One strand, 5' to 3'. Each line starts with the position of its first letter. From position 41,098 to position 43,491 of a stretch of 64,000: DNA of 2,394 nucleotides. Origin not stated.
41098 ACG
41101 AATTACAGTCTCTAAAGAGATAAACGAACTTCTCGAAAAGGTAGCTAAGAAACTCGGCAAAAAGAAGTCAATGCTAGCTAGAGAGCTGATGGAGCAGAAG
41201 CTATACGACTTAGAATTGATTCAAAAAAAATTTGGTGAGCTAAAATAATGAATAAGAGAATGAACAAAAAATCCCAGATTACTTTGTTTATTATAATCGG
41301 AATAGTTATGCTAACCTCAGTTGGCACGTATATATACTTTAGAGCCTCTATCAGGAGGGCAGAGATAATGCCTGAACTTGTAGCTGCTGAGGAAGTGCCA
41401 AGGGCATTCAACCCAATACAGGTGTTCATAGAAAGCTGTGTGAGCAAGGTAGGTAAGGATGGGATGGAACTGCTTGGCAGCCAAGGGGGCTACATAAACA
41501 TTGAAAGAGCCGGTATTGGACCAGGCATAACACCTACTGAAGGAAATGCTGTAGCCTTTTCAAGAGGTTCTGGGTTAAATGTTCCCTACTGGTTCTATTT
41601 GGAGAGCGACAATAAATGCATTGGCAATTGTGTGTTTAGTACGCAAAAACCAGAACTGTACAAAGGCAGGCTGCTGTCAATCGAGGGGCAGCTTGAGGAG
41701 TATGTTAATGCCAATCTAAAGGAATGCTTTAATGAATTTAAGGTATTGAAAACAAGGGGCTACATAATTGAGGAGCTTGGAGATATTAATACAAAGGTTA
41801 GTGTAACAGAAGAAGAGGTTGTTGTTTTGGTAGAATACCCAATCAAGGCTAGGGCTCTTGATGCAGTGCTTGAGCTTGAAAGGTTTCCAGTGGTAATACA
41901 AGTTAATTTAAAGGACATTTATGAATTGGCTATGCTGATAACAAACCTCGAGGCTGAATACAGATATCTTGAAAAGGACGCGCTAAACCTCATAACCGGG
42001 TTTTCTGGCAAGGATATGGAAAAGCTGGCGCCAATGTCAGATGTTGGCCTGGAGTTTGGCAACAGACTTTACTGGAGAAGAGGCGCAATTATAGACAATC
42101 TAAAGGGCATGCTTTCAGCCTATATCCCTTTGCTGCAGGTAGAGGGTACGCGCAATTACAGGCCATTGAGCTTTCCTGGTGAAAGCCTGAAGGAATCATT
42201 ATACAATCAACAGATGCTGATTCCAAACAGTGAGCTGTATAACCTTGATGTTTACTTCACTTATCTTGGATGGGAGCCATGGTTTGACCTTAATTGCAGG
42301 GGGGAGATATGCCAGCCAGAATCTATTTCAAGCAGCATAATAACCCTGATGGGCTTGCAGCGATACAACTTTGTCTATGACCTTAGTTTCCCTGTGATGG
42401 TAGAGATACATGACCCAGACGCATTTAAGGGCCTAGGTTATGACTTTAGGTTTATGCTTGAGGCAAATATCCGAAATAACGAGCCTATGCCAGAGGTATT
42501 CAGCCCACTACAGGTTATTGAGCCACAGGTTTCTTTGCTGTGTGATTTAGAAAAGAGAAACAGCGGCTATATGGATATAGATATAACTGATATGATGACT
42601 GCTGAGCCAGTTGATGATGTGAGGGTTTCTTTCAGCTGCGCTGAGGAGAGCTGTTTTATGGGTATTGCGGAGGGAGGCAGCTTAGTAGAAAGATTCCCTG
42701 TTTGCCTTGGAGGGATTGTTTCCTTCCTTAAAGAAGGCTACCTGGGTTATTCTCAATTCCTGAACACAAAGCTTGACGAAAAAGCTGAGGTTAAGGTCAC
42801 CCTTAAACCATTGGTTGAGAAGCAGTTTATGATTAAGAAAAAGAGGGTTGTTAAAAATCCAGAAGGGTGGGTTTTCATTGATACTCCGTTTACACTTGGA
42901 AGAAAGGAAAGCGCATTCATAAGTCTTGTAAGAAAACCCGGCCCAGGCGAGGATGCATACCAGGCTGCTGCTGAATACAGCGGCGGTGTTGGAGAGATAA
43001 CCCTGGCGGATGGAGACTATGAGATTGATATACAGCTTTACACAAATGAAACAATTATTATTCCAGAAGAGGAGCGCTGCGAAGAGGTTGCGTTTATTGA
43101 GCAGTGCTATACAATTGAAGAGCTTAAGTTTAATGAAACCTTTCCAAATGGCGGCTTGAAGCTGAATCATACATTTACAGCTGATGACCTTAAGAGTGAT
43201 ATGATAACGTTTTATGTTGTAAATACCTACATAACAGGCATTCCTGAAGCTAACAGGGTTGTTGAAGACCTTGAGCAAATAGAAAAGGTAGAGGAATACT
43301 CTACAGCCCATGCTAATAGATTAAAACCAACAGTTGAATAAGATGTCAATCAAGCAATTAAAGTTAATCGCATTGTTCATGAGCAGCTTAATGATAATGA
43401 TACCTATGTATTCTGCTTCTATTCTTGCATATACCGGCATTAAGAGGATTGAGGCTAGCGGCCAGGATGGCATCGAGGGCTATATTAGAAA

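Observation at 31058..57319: Duplicated operonic module of four uncharacterised membrane/surface protein families (A-B-C-D): candidate novel envelope apparatus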

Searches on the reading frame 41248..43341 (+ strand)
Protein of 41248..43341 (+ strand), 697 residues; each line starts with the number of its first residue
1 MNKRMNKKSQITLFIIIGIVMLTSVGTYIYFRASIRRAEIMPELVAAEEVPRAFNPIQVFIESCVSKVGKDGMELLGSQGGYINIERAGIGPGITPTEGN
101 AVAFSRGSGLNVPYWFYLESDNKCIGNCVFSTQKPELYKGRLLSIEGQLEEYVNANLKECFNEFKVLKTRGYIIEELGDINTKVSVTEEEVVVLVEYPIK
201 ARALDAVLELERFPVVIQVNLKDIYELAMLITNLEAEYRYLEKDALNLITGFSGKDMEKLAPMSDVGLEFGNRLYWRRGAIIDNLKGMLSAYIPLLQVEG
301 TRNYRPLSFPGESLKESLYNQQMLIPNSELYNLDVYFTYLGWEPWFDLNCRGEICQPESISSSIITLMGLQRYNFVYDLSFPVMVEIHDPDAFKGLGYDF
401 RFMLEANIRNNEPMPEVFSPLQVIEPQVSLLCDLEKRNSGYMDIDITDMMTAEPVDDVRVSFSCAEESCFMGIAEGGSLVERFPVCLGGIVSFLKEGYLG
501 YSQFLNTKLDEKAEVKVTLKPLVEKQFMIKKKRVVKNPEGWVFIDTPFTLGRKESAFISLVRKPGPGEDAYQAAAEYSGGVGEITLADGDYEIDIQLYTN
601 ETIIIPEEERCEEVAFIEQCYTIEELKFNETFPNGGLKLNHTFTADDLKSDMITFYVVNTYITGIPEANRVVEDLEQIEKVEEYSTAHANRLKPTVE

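Call 5: search_protein_families(library=pfam, proteins=[window:41248-43341:+], max_evalue=0.1)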
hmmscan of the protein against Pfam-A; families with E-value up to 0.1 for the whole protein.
window:41248-43341:+ (697 aa): 0 families

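Call 15: find_related_loci(query=A1, collection=genome_contigs, flank=10000)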
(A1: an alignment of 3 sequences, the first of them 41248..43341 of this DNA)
Query A1 (697 aa) in genome_contigs; peptide patterns used: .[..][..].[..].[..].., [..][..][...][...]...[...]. (x = any residue, [..] = any of these).
580 stretches matched a pattern; 409 encode a relative of the query (tblastn E <= 1e-3); the best 80 are kept; 80 distinct loci.
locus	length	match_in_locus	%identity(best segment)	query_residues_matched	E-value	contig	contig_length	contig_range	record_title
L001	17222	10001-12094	49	7-697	0e+0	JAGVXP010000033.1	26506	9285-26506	Candidatus Woesearchaeota archaeon isolate RIFCSPHIGHO2_02_FULL_36_13 rifcsphigho2_02_scaffold_2589, whole genome shotgu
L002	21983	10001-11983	43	48-697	1e-166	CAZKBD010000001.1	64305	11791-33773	MAG TPA_asm: uncultured Methanosarcinales archaeon isolate SRP062349_co5_67 genome assembly, contig: NODE_69_length_6430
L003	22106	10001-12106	40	5-695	2e-164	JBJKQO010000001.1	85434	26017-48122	MAG: Candidatus Woesearchaeota archaeon isolate Bin_36 S1Ck127_311563_flag_1_multi_8.1147_len_85434, whole genome shotgu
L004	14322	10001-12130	39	5-697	2e-144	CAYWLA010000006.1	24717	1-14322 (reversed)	MAG TPA_asm: uncultured Methanosarcinales archaeon isolate SRP178699_co1_467 genome assembly, contig: NODE_2294_length_2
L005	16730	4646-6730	38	5-694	4e-144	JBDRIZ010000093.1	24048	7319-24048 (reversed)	MAG: Candidatus Woesearchaeota archaeon isolate MEGAHIT-group-1.614 k141_10810104, whole genome shotgun sequence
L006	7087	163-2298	37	7-696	1e-143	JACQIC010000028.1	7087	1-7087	MAG: Candidatus Aenigmatarchaeota archaeon isolate NC_groundwater_1115_Ag_S-0.1um_41_83 S_p1_S3_coassembly_k141_580388,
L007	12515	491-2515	37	3-668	8e-136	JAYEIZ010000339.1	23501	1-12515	MAG: Nanoarchaeota archaeon isolate MAG177 MAG177_339, whole genome shotgun sequence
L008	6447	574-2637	35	25-697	1e-135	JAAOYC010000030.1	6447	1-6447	Candidatus Woesearchaeota archaeon isolate DPANNHV_H2.bin.19 k83_1366725, whole genome shotgun sequence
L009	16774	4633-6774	37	7-696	2e-135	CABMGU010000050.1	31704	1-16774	uncultured archaeon isolate LFW-252_3 genome assembly, contig: LFW2523_54, whole genome shotgun sequence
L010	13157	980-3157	36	7-694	4e-131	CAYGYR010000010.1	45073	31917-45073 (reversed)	MAG TPA_asm: uncultured Methanosarcinales archaeon isolate ERP119294_co1_430 genome assembly, contig: NODE_841_length_45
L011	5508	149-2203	37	5-685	1e-127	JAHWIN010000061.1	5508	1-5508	MAG: Candidatus Woesearchaeota archaeon isolate YT1_767 k127_46695094, whole genome shotgun sequence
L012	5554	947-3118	35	6-697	4e-127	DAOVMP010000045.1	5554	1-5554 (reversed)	MAG TPA_asm: Candidatus Woesearchaeota archaeon isolate CSMAG_1474 CSMAG_1474_k141_1634801_length_5554_cov_8.0000, whole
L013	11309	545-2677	35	5-694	4e-126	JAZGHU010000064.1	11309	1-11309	MAG: Candidatus Woesearchaeota archaeon isolate SCS6bin.8 SCS6bin.8_64, whole genome shotgun sequence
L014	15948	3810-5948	34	7-696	6e-123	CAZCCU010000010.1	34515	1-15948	MAG TPA_asm: uncultured Methanosarcinales archaeon isolate SRP119689_co1_339 genome assembly, contig: NODE_1536_length_3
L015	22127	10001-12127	35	5-694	2e-120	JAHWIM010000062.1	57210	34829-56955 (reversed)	MAG: Candidatus Woesearchaeota archaeon isolate YT1_562 k127_58752849, whole genome shotgun sequence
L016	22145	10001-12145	33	7-697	2e-118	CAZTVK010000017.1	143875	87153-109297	MAG TPA_asm: uncultured Methanosarcinales archaeon isolate binchicken_co165_273 genome assembly, contig: k141_347070, wh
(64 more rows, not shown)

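Call 29: search_solved_structures(query=A3, max_evalue=1)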
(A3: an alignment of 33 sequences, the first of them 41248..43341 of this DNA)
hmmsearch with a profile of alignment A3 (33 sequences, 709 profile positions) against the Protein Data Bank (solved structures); distinct sequences matched with E-value up to 1: 3.
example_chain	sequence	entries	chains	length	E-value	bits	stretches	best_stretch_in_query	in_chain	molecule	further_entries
9wyu_A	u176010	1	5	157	0.00018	23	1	139-221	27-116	Anti-Parallel Protein 10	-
6xu6_CL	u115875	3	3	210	0.5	11.7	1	501-586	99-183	60S ribosomal protein L13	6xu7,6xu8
4v6w_CL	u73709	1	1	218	0.54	11.6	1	501-586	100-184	60S ribosomal protein L13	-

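Call 33: find_homologous_proteins(query=A3, max_evalue=1e-8)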
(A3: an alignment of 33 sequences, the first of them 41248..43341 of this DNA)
Query A3 (33 sequences) (697 aa, profile of the alignment): 183 proteins with E <= 1e-8 among 8000 candidates; the best 120 are listed.
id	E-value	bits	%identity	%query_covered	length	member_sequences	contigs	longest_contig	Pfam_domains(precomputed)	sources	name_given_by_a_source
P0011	1.8e-262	891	49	99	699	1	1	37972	-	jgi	jgi:hypothetical protein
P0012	7.7e-260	882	47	99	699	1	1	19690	-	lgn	-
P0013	3.4e-258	877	100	100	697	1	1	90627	-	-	-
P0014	6.3e-254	863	48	99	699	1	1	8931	-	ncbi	-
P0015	6.5e-253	859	40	99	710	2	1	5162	-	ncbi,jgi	-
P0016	5.5e-250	850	40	99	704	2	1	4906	-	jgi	-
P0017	1.4e-249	848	40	99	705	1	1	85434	-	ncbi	-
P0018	1.6e-247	841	40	99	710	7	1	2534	-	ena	-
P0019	1.7e-247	841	39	99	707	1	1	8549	-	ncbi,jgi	-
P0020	2.8e-247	841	39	99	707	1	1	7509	-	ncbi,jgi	-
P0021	2.9e-247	841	39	99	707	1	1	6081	-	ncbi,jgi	-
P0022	3.9e-247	840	39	99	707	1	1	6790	-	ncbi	-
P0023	8.1e-247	839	37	99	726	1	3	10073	-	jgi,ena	-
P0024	7.7e-246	836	34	99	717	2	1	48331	-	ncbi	-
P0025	2.7e-245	834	42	100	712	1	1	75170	-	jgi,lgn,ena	-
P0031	5.7e-242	823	42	99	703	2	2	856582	-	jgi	jgi:hypothetical protein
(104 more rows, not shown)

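Call 36: search_protein_families(library=ncbifam, proteins=[window:41248-43341:+], max_evalue=0.1)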
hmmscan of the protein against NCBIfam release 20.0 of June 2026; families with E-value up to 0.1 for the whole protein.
window:41248-43341:+ (697 aa): 0 families

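Call 45: predict_structure(alignment_id=A5)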
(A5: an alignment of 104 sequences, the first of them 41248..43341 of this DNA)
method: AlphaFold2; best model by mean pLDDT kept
length: 697 residues; sequences in the alignment: 104
mean_pLDDT: 91.2   pTM: 0.66
mean pLDDT of the five models: 91.2, 90.9, 90.6, 90.5, 89.6
residues with pLDDT >= 90: 543; 70-90: 108; 50-70: 30; < 50: 16
segments of 3 or more residues with pLDDT < 50: 361-365, 419-427
pLDDT, mean of each block of 10 residues (from residue 1): 61 93 93 70 68 94 97 98 97 95 90 97 90 95 95 97 96 96 94 96 94 95 96 93 96 93 84 83 97 95 94 86 85 97 94 77 54 91 98 97 97 75 48 87 96 95 87 95 93 93 94 96 97 96 98 95 89 90 96 97 96 93 93 95 96 98 96 95 97 97
secondary structure, 60 per line:
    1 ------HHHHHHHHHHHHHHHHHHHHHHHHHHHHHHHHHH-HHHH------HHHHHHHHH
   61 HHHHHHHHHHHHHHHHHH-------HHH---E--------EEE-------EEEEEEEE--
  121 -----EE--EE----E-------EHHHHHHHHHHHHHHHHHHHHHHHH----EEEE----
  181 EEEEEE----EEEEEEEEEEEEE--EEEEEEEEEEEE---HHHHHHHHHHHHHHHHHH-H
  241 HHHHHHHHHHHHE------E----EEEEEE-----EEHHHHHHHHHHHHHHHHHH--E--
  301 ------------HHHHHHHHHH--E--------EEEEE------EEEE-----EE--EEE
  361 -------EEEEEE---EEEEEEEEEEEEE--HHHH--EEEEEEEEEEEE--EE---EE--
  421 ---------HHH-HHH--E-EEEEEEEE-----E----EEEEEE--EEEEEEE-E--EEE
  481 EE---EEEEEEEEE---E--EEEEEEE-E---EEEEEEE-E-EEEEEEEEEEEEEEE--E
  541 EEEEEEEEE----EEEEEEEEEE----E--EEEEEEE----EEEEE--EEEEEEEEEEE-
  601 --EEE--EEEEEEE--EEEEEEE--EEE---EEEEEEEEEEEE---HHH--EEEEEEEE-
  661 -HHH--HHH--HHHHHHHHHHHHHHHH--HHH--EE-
elements in order (helices of 4 or more, strands of 3 or more residues): H7-40 H42-45 H52-78 E101-103 E111-118 H145-168 E173-176 E181-186 E191-203 E206-217 H221-238 H240-252 E265-270 H278-295 H313-322 E334-338 E345-348 E358-360 E368-373 E377-389 H392-395 E398-409 E441-448 E459-464 E467-473 E478-482 E486-494 E501-507 E513-519 E523-537 E540-549 E554-563 E571-577 E582-586 E589-599 E603-605 E608-614 E617-623 E626-628 E632-643 E652-659 H672-687

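Call 47: fold_search(model_id=the predicted structure, library=pdb)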
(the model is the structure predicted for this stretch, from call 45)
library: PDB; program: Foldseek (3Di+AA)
matches with E <= 10: 738; with E <= 0.001: 17
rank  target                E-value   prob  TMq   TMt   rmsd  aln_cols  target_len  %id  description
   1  6fwv_B                2.8e-07  1.00  0.13  0.16  40.1       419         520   10  The Bacillus anthracis TIE protein (released 2018-08-08)
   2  6fwv_A                6.0e-07  1.00  0.13  0.16  39.6       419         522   10  The Bacillus anthracis TIE protein (released 2018-08-08)
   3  8qox_B                1.2e-05  1.00  0.13  0.19  32.7       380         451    9  Two-component assembly of SlaA and SlaB S-layer proteins of Sulfolobus acidocaldarius (released 2024-02-21)
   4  6m3y                  1.2e-05  0.85  0.12  0.10  41.8       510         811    8  Crystal structure of pilus adhesin, SpaC from Lactobacillus rhamnosus GG - open conformation (released 2020-07-29)
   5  4oq1                  1.5e-05  1.00  0.14  0.26  25.7       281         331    9  Structure of the Streptococcal ancillary pilin (released 2014-04-23)
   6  7vcr_A                3.4e-05  0.63  0.12  0.16  35.6       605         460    9  Crystal Structure of PitA fragment from pilus islet-2 of Streptococcus oralis (released 2022-06-01)
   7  4ecn                  3.8e-05  0.99  0.11  0.10  15.6       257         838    8  Crystal structure of a leucine-rich repeat protein (BT_0210) from Bacteroides thetaiotaomicron VPI-5482 at 2.80 A resolu (released 2012-05-23)
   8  6m48_A                1.4e-04  0.54  0.09  0.08  40.1       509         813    8  Crystal structure of pilus adhesin, SpaC from Lactobacillus rhamnosus GG - P21212 form (released 2020-07-29)
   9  3rkp_A                1.6e-04  0.97  0.10  0.19  21.2       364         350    8  Crystal structure of BcpA*(D312A), the major pilin subunit of Bacillus cereus (released 2012-05-30)
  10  3rkp_B                1.8e-04  0.97  0.10  0.18  21.7       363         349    8  Crystal structure of BcpA*(D312A), the major pilin subunit of Bacillus cereus (released 2012-05-30)
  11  3kpt_B                2.3e-04  0.98  0.11  0.19  21.4       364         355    8  Crystal structure of BcpA, the major pilin subunit of Bacillus cereus (released 2009-11-24)
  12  6m48_B                2.7e-04  0.54  0.11  0.10  37.0       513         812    8  Crystal structure of pilus adhesin, SpaC from Lactobacillus rhamnosus GG - P21212 form (released 2020-07-29)
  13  5xya                  3.0e-04  0.63  0.12  0.07  29.0       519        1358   10  Crystal structure of a serine protease from Streptococcus species (released 2018-08-08)
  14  4iyk                  6.7e-04  0.99  0.11  0.34  21.8       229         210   11  Crystal structure of a putative carbohydrate binding protein (BACUNI_04699) from Bacteroides uniformis ATCC 8492 at 2.00 (released 2013-02-20)
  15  3gld_A                6.7e-04  0.60  0.10  0.18  18.1       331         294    9  Crystal Structure of the Major Pilin from Streptococcus pyogenes E117A mutant (released 2009-06-02)
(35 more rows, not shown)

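Call 54: fold_search(model_id=the predicted structure, library=viral)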
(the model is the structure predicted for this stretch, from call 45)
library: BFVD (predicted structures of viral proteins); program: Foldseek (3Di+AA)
matches with E <= 10: 581; with E <= 0.001: 26
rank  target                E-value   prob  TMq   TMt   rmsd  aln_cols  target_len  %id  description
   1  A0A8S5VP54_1          1.9e-08  1.00  0.12  0.06  24.3       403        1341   10  (no name in the UniProt tables at hand)
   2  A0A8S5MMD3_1          7.0e-08  1.00  0.12  0.09  32.5       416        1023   12  Baseplate J like protein [Siphoviridae sp. ctxc31]
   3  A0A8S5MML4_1          1.3e-07  1.00  0.13  0.12  34.9       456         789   10  Cell wall surface anchor family domain protein [Siphoviridae sp. ctxc31]
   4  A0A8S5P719            2.7e-07  1.00  0.13  0.09  31.8       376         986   11  Baseplate wedge protein (Fragment) [Herelleviridae sp. cttEB8]
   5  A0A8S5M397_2          2.7e-07  1.00  0.14  0.11  34.0       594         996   10  FdeC-like protein [Siphoviridae sp. ctqpo8]
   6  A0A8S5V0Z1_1          2.9e-07  1.00  0.14  0.12  22.2       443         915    9  Putative membrane protein [Siphoviridae sp. ct3r22]
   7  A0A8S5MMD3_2          5.5e-07  1.00  0.16  0.11  31.1       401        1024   10  Baseplate J like protein [Siphoviridae sp. ctxc31]
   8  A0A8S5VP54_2          6.2e-07  1.00  0.17  0.09  23.2       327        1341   12  (no name in the UniProt tables at hand)
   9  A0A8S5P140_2          1.8e-06  0.97  0.10  0.08  22.8       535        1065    9  Spore coat protein H kinase fold, TRANSFERASE [Myoviridae sp. ctrCp2]
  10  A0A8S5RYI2            9.9e-06  1.00  0.14  0.13  30.4       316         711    9  Tail collar fiber protein [Myoviridae sp. ctNQV2]
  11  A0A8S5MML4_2          1.0e-05  1.00  0.12  0.11  35.3       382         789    8  Cell wall surface anchor family domain protein [Siphoviridae sp. ctxc31]
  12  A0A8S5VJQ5            1.5e-05  0.96  0.12  0.16  34.6       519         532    8  (no name in the UniProt tables at hand)
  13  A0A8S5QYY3            2.4e-05  1.00  0.13  0.12  19.4       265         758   10  Tail collar fiber protein [Myoviridae sp. ctLtm40]
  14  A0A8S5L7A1            2.5e-05  0.99  0.11  0.08  32.4       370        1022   11  Structural protein [CrAss-like virus sp. ctt4r3]
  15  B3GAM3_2              2.8e-05  0.90  0.11  0.09  24.6       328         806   12  AMDV4_2 [uncultured virus]
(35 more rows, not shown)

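Call 62: search_protein_families(library=pfam, alignment_id=A3, max_evalue=0.05)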
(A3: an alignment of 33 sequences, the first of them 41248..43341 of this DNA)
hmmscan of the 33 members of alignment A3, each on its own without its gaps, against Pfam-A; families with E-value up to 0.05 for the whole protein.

A. member 1, window:41248-43341:+ (697 aa): 0 families

B. families by the number of members that match (of 33 scanned): 6 families
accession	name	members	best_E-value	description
PF13620.12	CarboxypepD_reg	2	0.00067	Carboxypeptidase regulatory-like domain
PF02369.22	Big_1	2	0.0067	Bacterial Ig-like domain (group 1)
PF23374.1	Fn3_arc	2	0.0077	Archaeal fibronectin-III type-like domain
PF17726.7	DpnI_C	1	0.039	Dam-replacing HTH domain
PF16138.10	DUF4846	1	0.04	Domain of unknown function (4846)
PF18583.6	Arnt_C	1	0.044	Aminoarabinose transferase C-terminal domain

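Call 66: find_encoding_contigs(protein=P0031, flank=10000, max_places=2)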
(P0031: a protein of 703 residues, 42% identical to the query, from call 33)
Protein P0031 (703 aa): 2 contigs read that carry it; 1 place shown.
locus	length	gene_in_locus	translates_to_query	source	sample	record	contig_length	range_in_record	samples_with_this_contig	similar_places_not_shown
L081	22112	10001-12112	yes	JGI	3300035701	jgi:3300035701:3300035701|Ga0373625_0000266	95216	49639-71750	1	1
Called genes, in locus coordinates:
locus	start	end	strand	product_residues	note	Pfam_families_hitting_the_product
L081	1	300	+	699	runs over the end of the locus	PF01261:AP_endonuc_2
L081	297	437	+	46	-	-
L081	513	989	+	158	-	-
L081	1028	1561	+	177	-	PF08123:DOT1 (weak), PF13847:Methyltransf_31 (weak), PF13649:Methyltransf_25 (weak)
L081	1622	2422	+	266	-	-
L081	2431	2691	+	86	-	PF02676:TYW3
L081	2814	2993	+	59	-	-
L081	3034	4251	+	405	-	PF06745:ATPase, PF23442:DUF7125 (faint), PF00025:Arf, PF00071:Ras, PF01926:MMR_HSR1 (faint), PF08477:Roc (weak), PF03029:ATP_bind_1 (faint)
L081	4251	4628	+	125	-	PF03259:Robl_LC7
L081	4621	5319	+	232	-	PF06745:ATPase, PF23365:DUF7090, PF24336:DUF7504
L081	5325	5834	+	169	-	-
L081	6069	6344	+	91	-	PF00736:EF1_GNE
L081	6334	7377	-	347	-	PF02005:TRM, PF02475:TRM5-TYW2_MTfase (weak), PF02005:TRM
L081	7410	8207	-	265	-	PF00142:Fer4_NifH (faint), PF01656:CbiA, PF06564:CBP_BcsQ (weak), PF09140:MipZ, PF10609:ParA, PF13614:AAA_31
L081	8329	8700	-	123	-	-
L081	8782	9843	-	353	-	PF21088:MS_channel_1st, PF00924:MS_channel_2nd, PF21082:MS_channel_3rd (weak)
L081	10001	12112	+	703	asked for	-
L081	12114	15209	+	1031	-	-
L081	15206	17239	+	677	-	-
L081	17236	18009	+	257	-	-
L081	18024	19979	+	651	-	-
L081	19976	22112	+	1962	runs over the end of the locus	PF16656:Pur_ac_phosph_N (faint), PF19077:Big_13 (faint), PF09136:Glucodextran_B (faint)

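Call 74: search_protein_families(library=phrogs, proteins=[window:41248-43341:+], max_evalue=0.01)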
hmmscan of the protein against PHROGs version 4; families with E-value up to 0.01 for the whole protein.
window:41248-43341:+ (697 aa): 0 families

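Call 77: find_encoding_contigs(protein=P0013, flank=10000, max_places=2)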
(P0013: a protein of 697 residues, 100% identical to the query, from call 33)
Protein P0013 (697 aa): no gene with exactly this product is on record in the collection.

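Call 78: search_protein_families(library=pfam, proteins=[L016:6513-6989:+, L016:7064-7789:+, L016:8944-9873:+], max_evalue=10)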
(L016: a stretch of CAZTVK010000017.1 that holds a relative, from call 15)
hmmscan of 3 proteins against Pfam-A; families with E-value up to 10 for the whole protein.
L016:6513-6989:+ (158 aa): 0 families

L016:7064-7789:+ (241 aa): 0 families

L016:8944-9873:+ (309 aa): 4 families
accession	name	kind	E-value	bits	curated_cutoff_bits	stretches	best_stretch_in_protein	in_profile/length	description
PF17963.7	Big_9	-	0.0038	18.5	23.6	1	222-299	1-80/89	Bacterial Ig domain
PF22326.1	MMS21_N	-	0.017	15.7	27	1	13-82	4-75/103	E3 SUMO-protein ligase MMS21, N-terminal domain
PF17803.7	Cadherin_4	-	0.077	14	25.1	1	221-280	10-64/71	Bacterial cadherin-like domain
PF20342.3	DUF6637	-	0.19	12.4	27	1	81-107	14-40/103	Family of unknown function (DUF6637)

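Call 93: search_dna_similar(query=window:41248-43341:+, collection=phages, mode=protein, max_evalue=0.001, max_rows=10)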
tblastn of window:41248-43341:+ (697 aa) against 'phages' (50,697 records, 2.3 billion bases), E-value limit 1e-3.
No match.
